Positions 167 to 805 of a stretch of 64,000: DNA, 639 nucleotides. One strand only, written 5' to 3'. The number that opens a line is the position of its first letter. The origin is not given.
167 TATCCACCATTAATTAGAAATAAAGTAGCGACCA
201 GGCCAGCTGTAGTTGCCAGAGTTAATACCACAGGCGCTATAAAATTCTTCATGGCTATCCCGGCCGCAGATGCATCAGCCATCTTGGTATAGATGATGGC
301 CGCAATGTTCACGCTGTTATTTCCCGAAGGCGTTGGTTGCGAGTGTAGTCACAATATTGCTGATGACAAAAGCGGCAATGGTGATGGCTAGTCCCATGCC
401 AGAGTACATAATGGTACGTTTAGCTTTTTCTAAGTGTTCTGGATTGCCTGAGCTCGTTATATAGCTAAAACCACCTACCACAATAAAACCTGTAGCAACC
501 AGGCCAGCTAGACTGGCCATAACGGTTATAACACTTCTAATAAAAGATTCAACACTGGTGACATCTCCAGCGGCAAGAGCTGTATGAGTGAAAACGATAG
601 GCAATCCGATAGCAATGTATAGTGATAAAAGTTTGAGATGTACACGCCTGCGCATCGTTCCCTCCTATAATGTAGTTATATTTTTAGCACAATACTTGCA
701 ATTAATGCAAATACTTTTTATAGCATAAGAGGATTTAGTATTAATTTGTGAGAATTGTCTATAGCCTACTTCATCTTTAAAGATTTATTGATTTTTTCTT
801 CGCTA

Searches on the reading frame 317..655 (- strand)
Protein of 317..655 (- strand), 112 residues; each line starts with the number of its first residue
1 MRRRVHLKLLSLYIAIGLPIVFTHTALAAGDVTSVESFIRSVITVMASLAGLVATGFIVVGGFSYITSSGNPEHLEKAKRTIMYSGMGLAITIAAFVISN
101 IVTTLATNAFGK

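Call 3: search_protein_families(library=pfam, proteins=[window:317-655:-], max_evalue=0.1)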
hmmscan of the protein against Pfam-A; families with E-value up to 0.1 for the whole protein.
window:317-655:- (112 aa): 4 families
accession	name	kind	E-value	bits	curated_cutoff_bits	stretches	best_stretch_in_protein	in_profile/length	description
PF18895.5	T4SS_pilin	-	1.3e-11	44.8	26.6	1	32-102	2-71/71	Type IV secretion system pilin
PF04956.18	TrbC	-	3.2e-06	27.7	27.9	1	8-95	10-91/98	TrbC/VIRB2 pilin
PF07786.18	HGSNAT_cat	-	0.0028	17.7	22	1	24-99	20-94/222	Heparan-alpha-glucosaminide N-acetyltransferase, catalytic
PF20535.3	DUF6750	-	0.015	15.7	27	1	18-109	31-124/128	Family of unknown function (DUF6750)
